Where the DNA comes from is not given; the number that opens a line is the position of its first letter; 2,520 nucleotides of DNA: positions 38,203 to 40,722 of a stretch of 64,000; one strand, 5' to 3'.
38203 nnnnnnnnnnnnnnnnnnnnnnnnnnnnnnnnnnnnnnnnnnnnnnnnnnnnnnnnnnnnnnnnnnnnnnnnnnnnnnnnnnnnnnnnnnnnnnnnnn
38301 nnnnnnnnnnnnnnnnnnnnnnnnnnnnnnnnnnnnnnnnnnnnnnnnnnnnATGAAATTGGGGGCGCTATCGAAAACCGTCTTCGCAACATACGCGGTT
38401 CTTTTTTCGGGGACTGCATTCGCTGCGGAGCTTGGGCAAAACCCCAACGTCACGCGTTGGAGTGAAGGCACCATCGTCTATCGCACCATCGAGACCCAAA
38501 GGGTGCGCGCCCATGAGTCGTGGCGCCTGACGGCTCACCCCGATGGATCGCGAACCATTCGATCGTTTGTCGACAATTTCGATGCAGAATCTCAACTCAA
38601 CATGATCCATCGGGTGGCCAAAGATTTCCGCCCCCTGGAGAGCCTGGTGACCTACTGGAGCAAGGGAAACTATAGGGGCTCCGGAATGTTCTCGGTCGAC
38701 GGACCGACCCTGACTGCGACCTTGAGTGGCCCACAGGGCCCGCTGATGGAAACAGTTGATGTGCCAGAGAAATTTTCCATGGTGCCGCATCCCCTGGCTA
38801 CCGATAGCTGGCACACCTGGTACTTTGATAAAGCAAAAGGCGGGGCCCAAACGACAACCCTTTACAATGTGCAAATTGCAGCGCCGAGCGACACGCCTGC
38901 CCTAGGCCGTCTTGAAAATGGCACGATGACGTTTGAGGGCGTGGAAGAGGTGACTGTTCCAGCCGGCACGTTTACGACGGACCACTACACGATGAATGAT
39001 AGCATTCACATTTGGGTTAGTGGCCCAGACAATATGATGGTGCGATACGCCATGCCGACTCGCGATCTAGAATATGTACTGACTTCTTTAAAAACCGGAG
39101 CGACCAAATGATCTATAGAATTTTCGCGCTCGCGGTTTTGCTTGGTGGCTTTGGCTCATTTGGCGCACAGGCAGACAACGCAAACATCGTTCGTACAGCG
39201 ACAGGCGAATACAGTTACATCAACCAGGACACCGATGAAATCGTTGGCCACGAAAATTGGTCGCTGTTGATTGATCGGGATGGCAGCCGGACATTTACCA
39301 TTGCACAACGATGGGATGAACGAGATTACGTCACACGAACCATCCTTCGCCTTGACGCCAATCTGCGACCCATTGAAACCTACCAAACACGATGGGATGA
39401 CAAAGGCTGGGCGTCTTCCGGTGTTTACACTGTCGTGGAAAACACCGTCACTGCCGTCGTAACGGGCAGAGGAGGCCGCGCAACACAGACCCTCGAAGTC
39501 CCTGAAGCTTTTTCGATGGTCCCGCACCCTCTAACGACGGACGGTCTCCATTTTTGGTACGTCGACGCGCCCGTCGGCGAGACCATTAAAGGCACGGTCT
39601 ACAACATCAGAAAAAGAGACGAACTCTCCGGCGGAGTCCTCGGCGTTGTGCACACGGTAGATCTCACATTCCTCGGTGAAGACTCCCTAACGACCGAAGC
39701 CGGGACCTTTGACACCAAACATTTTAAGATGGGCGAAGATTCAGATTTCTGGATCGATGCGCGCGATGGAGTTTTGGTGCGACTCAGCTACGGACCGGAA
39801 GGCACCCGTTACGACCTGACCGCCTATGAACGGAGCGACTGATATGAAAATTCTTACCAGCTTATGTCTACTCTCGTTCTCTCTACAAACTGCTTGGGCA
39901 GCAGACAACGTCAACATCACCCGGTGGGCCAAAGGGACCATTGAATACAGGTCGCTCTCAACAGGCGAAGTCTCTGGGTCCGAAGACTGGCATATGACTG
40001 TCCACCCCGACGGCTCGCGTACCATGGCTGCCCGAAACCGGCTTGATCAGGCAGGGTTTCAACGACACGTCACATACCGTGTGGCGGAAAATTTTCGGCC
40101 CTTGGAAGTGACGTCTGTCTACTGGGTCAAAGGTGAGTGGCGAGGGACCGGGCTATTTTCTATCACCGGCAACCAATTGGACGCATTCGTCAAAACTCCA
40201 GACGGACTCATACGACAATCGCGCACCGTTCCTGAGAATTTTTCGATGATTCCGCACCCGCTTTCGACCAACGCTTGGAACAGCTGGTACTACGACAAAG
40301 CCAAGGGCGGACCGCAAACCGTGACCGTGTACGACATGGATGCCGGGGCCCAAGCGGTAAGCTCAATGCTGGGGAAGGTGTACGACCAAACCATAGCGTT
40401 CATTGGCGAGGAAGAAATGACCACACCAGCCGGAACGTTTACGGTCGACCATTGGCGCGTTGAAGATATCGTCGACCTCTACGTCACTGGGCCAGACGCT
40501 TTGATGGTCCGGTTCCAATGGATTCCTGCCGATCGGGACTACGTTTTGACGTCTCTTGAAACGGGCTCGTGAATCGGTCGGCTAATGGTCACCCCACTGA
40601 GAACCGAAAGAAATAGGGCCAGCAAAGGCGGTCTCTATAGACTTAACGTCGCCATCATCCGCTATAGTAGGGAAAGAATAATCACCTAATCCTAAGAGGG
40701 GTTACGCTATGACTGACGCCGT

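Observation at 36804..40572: Five tandem, translationally coupled paralogs of an unrecognised secreted protein family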

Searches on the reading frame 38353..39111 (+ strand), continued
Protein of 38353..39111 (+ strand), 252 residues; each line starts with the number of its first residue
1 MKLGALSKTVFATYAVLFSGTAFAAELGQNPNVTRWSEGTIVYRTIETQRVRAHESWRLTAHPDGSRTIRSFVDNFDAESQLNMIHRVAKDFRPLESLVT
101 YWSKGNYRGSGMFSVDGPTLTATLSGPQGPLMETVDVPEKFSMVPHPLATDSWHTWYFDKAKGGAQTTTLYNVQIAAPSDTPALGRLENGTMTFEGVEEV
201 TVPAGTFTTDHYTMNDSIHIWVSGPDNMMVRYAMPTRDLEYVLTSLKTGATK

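Call 76: search_protein_families(library=pfam, proteins=[L112:2491-3597:+, L112:3705-5294:+, L112:3387-5267:-, L112:5119-7347:+, L112:5281-7380:-, L112:7929-8639:+, L112:8660-9595:-, L112:9994-11391:+, L112:10282-11394:-, L112:11726-12544:+], max_evalue=0.0001)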
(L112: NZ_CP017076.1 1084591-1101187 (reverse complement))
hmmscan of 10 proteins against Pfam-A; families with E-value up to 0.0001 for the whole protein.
L112:2491-3597:+ (368 aa): 0 families

L112:3705-5294:+ (529 aa): 0 families

L112:3387-5267:- (626 aa): 1 family
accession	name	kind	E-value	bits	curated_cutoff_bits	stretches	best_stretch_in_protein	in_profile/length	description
PF02538.19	Hydantoinase_B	-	1e-145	486.6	26.8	1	19-533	1-519/519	Hydantoinase B/oxoprolinase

L112:5119-7347:+ (742 aa): 0 families

L112:5281-7380:- (699 aa): 3 families
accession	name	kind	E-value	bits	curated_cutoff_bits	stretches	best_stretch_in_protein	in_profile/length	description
PF01968.24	Hydantoinase_A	-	1.8e-85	287.2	22.9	1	222-508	1-290/291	Hydantoinase/oxoprolinase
PF05378.19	Hydant_A_N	-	4.4e-50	170.3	25.2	1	21-201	1-175/176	Hydantoinase/oxoprolinase N-terminal region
PF19278.4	Hydant_A_C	-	2.7e-10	40.4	21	1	524-680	13-173/193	Hydantoinase/oxoprolinase C-terminal domain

L112:7929-8639:+ (236 aa): 0 families

L112:8660-9595:- (311 aa): 0 families

L112:9994-11391:+ (465 aa): 7 families
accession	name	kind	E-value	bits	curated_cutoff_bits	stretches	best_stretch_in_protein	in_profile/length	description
PF13649.12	Methyltransf_25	-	1.4e-23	83.8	27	1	293-389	1-97/97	Methyltransferase domain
PF08241.18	Methyltransf_11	-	4.3e-20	72.6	21.2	1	294-392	1-94/95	Methyltransferase domain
PF13847.12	Methyltransf_31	-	8.5e-16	58.4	27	1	291-397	5-113/145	Methyltransferase domain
PF01209.24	Ubie_methyltran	-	1.1e-13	51.5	20.1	1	287-405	45-163/233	ubiE/COQ5 methyltransferase family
PF08242.18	Methyltransf_12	-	1.1e-12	49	30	1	294-391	1-98/98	Methyltransferase domain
PF05175.20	MTS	-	2.2e-08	34.4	23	1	291-403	33-148/170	Methyltransferase small domain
PF13489.12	Methyltransf_23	-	7.1e-06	26.3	27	1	285-396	18-119/164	Methyltransferase domain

L112:10282-11394:- (370 aa): 0 families

L112:11726-12544:+ (272 aa): 3 families
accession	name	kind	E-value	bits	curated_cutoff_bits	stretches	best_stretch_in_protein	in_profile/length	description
PF00561.26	Abhydrolase_1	-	3.1e-16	60.2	25.8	1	34-139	2-117/245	alpha/beta hydrolase fold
PF12146.15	Hydrolase_4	-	9e-09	35.4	27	1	36-224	8-202/239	Serine aminopeptidase, S33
PF12697.13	Abhydrolase_6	-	2.9e-06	28.5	26.3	1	36-241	2-195/217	Alpha/beta hydrolase family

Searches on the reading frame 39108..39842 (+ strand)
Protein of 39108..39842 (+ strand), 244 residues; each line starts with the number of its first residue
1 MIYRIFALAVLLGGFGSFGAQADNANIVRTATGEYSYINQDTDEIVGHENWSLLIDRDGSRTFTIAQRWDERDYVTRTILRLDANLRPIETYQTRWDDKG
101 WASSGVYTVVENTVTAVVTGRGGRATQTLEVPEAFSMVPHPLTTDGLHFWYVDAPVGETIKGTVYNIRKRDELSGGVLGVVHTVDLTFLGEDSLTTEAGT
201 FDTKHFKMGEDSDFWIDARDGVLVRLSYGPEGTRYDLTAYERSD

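Call 5: search_protein_families(library=pfam, proteins=[window:39108-39842:+], max_evalue=1)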
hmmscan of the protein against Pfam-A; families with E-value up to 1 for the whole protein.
window:39108-39842:+ (244 aa): 2 families
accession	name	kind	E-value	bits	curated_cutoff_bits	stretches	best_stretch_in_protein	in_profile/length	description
PF19630.5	DUF6134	-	3e-05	24.6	27.9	1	91-236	48-180/184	Domain of unknown function (DUF6134)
PF11306.15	DUF3108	-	0.0056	16.9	26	1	45-226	23-197/209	Protein of unknown function (DUF3108)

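Call 6: search_protein_families(library=ncbifam, proteins=[window:39108-39842:+], max_evalue=1)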
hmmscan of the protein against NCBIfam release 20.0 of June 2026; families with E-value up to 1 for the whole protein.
window:39108-39842:+ (244 aa): 0 families

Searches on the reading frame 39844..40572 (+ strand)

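Call 5: search_protein_families(library=pfam, proteins=[window:39844-40572:+], max_evalue=1)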
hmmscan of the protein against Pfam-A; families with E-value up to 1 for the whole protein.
window:39844-40572:+ (242 aa): 1 family
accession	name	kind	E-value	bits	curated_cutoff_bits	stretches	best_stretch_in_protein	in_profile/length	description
PF24155.1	DUF7406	-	0.074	13.5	28.4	0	55-77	26-47/52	Domain of unknown function (DUF7406)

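Call 6: search_protein_families(library=ncbifam, proteins=[window:39844-40572:+], max_evalue=1)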
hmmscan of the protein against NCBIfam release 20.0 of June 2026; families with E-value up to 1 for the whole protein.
window:39844-40572:+ (242 aa): 0 families
